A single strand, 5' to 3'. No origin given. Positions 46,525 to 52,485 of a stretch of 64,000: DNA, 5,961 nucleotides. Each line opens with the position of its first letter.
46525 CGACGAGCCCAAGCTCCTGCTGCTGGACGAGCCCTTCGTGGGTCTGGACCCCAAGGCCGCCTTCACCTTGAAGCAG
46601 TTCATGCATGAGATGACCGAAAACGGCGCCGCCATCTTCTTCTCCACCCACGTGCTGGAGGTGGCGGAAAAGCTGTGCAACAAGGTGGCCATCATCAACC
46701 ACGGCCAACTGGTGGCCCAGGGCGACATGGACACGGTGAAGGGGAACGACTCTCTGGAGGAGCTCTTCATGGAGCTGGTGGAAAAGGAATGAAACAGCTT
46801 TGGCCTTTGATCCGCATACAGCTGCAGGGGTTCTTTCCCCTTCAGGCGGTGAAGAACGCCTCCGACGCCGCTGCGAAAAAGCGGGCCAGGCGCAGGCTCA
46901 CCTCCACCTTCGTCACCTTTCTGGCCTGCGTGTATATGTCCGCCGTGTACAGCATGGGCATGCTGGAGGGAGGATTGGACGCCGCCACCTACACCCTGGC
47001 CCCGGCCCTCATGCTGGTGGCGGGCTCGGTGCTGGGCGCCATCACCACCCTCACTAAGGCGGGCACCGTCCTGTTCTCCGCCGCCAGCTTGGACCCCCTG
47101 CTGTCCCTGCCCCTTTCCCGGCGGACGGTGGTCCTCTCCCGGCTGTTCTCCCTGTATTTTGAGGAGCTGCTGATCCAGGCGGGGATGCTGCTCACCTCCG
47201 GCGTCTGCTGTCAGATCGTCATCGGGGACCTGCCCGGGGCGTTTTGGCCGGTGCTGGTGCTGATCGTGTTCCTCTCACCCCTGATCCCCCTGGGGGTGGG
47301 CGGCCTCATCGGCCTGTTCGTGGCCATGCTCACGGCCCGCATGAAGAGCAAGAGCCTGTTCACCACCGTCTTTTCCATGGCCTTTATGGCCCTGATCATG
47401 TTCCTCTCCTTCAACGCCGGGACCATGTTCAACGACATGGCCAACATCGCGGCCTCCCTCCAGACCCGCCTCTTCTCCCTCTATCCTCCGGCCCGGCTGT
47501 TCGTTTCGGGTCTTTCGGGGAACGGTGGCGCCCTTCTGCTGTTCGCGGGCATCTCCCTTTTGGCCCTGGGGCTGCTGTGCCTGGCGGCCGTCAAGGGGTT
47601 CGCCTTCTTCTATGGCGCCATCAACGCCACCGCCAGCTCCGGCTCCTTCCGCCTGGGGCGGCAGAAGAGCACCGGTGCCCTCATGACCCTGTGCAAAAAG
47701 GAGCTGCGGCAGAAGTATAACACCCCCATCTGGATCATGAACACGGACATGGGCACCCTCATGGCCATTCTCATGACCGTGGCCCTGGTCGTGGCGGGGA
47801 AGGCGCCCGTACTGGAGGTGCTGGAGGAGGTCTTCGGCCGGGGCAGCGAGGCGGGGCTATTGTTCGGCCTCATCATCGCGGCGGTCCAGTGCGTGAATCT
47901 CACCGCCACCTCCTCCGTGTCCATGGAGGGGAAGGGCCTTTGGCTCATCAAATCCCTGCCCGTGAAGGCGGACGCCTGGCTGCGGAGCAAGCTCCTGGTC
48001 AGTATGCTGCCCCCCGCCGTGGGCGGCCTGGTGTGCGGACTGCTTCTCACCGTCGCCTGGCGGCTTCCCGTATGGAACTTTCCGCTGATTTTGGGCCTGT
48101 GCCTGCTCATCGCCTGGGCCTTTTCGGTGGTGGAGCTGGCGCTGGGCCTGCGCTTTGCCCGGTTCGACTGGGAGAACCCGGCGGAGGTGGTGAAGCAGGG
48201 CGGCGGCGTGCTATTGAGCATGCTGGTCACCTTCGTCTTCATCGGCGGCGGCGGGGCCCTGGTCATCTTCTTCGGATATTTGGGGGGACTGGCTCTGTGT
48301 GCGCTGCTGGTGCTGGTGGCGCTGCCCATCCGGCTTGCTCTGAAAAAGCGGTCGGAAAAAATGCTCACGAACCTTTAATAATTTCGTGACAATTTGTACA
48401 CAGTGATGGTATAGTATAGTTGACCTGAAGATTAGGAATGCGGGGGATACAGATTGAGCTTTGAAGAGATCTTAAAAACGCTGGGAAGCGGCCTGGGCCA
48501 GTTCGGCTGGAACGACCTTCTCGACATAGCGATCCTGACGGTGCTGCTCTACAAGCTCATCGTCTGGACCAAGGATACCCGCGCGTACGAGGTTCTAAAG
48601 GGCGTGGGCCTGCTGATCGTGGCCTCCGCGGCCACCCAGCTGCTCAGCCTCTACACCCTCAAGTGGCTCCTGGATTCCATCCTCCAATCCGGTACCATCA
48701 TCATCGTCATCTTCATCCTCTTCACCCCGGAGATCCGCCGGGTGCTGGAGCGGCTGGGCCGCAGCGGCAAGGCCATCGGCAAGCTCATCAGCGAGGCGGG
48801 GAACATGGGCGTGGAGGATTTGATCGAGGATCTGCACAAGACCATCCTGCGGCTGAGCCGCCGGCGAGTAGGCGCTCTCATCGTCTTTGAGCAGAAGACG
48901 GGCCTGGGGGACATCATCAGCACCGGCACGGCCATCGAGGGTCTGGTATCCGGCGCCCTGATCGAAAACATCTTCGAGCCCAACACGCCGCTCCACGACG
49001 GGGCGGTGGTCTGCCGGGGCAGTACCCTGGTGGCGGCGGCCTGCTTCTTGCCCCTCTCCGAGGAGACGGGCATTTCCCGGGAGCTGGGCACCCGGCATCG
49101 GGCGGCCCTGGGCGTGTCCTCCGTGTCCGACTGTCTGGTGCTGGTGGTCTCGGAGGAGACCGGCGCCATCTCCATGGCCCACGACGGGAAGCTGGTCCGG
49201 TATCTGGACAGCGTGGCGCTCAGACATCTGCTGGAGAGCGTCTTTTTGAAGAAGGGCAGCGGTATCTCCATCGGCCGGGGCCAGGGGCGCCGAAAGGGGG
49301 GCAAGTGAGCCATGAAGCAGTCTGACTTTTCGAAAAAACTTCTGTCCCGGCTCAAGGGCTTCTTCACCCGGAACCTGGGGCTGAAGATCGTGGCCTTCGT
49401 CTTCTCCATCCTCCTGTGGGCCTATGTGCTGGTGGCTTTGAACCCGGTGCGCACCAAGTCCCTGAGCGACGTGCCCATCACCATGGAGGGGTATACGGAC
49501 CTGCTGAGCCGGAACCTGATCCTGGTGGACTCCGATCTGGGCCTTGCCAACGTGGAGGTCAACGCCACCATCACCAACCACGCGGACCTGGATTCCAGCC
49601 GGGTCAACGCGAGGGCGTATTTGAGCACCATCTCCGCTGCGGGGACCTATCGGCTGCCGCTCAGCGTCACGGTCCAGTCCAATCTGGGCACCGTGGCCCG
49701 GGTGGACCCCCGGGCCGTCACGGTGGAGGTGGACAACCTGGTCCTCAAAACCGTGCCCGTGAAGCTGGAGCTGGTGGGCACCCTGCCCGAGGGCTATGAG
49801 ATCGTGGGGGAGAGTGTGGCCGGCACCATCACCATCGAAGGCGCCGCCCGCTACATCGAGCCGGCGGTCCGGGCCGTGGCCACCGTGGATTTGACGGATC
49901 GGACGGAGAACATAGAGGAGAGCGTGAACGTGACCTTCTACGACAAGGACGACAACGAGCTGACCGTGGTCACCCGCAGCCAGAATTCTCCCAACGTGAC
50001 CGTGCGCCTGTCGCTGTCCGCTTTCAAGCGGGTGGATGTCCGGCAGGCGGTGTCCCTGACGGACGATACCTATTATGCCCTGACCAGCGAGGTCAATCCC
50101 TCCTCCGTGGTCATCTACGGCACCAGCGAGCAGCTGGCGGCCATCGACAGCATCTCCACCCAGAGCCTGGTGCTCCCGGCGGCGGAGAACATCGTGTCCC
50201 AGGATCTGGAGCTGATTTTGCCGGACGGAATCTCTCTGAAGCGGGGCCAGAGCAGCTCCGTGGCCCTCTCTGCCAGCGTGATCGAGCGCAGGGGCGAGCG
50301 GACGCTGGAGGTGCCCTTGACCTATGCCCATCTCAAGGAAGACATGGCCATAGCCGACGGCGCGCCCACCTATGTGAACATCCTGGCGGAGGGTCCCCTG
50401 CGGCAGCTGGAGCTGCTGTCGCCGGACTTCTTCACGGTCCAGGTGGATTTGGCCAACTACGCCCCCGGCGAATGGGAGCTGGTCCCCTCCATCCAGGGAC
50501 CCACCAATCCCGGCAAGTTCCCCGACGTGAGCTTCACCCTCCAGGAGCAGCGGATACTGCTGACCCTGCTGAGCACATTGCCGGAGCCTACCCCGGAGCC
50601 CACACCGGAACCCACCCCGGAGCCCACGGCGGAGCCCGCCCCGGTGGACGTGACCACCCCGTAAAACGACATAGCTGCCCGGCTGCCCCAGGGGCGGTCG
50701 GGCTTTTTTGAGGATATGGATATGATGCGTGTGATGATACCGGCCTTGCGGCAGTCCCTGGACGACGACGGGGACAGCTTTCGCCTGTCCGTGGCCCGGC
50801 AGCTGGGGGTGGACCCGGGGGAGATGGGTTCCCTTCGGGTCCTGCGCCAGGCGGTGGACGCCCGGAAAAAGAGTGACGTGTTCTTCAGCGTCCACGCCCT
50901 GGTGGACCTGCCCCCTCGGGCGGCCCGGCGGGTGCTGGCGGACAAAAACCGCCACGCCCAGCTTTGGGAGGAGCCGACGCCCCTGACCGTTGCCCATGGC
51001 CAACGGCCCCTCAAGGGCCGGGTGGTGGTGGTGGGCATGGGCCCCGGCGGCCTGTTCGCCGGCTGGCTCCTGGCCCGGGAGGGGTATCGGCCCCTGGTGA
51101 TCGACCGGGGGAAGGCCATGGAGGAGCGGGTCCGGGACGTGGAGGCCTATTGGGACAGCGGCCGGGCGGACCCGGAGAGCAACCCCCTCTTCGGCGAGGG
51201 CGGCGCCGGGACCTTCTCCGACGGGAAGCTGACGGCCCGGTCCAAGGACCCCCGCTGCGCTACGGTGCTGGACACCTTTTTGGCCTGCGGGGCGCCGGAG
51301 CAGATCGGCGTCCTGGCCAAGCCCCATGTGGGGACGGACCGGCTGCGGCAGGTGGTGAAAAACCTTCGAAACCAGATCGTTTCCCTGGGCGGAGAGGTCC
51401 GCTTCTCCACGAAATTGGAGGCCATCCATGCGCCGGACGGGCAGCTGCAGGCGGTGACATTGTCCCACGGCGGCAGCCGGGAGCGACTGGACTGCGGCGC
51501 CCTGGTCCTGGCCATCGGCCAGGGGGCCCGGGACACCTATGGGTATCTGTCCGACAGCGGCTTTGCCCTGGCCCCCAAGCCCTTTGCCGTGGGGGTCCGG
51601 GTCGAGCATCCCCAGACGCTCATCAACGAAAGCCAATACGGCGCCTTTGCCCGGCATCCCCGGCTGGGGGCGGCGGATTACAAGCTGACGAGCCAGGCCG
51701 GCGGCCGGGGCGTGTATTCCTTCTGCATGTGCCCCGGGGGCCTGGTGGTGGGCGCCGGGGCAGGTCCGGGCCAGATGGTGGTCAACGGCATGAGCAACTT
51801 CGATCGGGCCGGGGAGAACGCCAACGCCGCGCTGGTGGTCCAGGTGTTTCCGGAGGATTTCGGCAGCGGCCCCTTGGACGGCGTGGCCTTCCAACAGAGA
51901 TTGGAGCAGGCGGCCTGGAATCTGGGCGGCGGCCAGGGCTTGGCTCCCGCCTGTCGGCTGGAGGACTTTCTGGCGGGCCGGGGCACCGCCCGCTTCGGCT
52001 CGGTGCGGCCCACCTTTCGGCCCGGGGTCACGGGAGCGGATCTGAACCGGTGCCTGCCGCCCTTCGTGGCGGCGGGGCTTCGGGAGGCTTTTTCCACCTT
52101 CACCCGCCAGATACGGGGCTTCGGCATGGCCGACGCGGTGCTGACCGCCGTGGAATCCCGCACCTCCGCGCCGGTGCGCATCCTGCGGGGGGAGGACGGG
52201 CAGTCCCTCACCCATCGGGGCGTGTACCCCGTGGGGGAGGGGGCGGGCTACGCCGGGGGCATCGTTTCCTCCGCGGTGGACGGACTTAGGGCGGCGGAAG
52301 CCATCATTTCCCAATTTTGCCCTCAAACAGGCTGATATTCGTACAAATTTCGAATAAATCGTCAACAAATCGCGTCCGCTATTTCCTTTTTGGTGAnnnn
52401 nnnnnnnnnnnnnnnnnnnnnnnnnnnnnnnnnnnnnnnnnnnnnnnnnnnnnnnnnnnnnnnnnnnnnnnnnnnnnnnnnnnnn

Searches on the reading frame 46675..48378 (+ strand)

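Call 55: search_protein_families(library=pfam, proteins=[window:46675-48378:+], max_evalue=0.00001)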
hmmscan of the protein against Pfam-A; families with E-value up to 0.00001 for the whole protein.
window:46675-48378:+ (567 aa): 1 family
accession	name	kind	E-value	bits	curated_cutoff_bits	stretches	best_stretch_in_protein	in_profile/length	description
PF16949.11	ABC_tran_2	-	6e-08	32.4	25.7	1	413-524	373-483/542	Putative ATP-binding cassette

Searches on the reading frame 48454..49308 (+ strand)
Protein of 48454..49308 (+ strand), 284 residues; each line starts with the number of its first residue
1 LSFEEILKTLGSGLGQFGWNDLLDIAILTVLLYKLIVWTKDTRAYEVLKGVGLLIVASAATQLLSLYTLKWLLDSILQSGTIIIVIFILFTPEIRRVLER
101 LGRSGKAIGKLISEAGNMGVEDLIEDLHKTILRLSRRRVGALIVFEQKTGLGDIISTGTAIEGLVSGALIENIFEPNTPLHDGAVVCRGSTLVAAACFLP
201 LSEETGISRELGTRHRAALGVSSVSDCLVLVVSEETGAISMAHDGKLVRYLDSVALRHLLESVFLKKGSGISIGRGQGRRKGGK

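Call 55: search_protein_families(library=pfam, proteins=[window:48454-49308:+], max_evalue=0.00001)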
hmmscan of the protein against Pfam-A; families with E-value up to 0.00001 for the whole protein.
window:48454-49308:+ (284 aa): 2 families
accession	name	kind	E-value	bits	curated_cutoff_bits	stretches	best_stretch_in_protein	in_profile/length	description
PF02457.21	DAC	-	1.6e-41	141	27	1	131-247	4-119/119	DisA bacterial checkpoint controller nucleotide-binding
PF19293.4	CdaA_N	-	5.2e-07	30.2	23.8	1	16-91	4-78/81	CdaA N-terminal transmembrane domain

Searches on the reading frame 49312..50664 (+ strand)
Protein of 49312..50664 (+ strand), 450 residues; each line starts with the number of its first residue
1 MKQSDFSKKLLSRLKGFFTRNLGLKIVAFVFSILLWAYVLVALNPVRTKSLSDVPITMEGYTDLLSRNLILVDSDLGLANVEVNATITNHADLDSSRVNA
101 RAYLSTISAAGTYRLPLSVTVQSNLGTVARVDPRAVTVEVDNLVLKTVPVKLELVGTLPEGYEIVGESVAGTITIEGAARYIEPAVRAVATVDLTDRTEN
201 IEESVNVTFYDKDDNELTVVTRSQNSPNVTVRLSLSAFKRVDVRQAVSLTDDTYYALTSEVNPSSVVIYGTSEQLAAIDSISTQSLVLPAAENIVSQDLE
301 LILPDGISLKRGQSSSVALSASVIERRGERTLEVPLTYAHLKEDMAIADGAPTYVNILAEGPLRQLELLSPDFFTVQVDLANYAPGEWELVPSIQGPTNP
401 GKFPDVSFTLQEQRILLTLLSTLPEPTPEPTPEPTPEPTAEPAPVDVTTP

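Call 55: search_protein_families(library=pfam, proteins=[window:49312-50664:+], max_evalue=0.00001)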
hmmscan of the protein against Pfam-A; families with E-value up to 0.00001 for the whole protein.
window:49312-50664:+ (450 aa): 1 family
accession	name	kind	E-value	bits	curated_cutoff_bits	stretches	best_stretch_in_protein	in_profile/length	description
PF07949.17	YbbR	-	2.4e-16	60.3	22.3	1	148-226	1-74/81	YbbR-like protein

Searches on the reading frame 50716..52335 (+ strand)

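Call 55: search_protein_families(library=pfam, proteins=[window:50716-52335:+], max_evalue=0.00001)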
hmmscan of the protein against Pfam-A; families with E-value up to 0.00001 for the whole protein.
window:50716-52335:+ (539 aa): 3 families
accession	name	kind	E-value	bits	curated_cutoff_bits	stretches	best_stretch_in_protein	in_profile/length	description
PF21688.3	FAD-depend_C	-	2.8e-75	253.3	27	1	289-483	1-197/197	FAD-dependent protein, C-terminal domain-like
PF01266.30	DAO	-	2.7e-07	30.9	27.9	0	211-380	149-299/353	FAD dependent oxidoreductase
PF01494.25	FAD_binding_3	-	4.4e-06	26.6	22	0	102-135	3-36/349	FAD binding domain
